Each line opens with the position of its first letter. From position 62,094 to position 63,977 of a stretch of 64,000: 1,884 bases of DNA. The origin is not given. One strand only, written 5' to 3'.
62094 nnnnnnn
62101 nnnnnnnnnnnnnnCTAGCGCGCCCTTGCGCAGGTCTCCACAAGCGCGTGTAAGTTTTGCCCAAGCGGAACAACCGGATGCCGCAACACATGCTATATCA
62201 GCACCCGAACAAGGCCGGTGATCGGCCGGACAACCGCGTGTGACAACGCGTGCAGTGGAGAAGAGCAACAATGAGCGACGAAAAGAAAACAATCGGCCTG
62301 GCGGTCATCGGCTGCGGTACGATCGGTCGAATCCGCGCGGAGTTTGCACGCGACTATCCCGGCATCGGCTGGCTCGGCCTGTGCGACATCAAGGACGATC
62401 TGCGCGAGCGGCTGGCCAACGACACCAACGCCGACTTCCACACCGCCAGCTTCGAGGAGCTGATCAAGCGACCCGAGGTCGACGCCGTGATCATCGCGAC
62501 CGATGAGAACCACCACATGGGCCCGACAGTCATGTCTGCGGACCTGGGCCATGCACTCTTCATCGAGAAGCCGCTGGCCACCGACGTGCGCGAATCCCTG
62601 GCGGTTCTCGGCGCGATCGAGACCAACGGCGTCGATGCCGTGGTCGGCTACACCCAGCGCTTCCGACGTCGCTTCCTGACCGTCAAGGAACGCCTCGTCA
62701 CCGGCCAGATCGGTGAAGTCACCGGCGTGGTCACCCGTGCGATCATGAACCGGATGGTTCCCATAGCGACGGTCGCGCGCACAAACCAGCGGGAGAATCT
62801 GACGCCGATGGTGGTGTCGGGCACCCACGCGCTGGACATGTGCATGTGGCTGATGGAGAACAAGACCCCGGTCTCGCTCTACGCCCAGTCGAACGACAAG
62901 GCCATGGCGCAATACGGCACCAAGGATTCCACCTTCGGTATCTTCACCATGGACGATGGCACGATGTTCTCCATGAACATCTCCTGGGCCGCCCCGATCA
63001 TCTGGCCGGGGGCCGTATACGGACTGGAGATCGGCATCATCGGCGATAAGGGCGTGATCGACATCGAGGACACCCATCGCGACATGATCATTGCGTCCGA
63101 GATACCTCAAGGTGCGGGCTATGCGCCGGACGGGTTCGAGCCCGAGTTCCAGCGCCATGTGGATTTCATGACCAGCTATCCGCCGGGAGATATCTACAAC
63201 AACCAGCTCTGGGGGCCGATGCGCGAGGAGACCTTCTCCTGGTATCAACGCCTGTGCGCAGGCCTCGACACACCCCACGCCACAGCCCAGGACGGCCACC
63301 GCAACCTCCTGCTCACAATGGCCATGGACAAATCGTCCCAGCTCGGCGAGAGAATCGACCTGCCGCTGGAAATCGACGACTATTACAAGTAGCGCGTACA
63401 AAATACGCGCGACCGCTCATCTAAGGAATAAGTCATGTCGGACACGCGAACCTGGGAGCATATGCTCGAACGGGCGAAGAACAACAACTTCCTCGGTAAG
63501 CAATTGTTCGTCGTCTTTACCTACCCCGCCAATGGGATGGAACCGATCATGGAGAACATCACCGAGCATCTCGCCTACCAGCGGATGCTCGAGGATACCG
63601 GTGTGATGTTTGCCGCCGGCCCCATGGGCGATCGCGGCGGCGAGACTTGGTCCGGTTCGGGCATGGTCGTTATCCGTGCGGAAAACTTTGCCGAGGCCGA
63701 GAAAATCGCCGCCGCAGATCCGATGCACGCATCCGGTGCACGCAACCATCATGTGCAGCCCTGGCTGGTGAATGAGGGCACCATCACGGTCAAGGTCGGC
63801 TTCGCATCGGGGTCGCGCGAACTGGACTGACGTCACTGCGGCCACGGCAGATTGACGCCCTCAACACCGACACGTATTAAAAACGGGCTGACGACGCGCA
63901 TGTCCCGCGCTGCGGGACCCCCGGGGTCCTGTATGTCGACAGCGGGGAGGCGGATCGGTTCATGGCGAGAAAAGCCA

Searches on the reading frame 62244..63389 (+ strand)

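Call 35: search_protein_families(library=pfam, proteins=[window:62244-63389:+], max_evalue=0.00001)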
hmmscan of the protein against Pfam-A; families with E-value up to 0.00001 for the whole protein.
window:62244-63389:+ (382 aa): 3 families
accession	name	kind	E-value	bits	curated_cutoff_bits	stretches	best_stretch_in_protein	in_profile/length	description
PF01408.29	GFO_IDH_MocA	-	9.1e-15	55.9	24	1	18-136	2-120/120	Oxidoreductase family, NAD-binding Rossmann fold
PF22725.1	GFO_IDH_MocA_C3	-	7.5e-12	45.8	27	1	144-272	1-123/124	GFO/IDH/MocA C-terminal domain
PF02894.22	GFO_IDH_MocA_C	-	5.7e-09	36.5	22.9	1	148-278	1-133/218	Oxidoreductase family, C-terminal alpha/beta domain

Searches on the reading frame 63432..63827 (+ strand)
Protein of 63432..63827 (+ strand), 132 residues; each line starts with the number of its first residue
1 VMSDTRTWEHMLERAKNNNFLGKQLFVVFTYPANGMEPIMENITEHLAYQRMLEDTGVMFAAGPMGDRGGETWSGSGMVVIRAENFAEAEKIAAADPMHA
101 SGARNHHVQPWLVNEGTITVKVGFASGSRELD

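Call 35: search_protein_families(library=pfam, proteins=[window:63432-63827:+], max_evalue=0.00001)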
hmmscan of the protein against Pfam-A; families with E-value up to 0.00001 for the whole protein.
window:63432-63827:+ (132 aa): 1 family
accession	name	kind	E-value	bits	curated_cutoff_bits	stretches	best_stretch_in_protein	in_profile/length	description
PF03795.20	YCII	-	5.5e-11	43.2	24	1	26-111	3-94/95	YCII-related domain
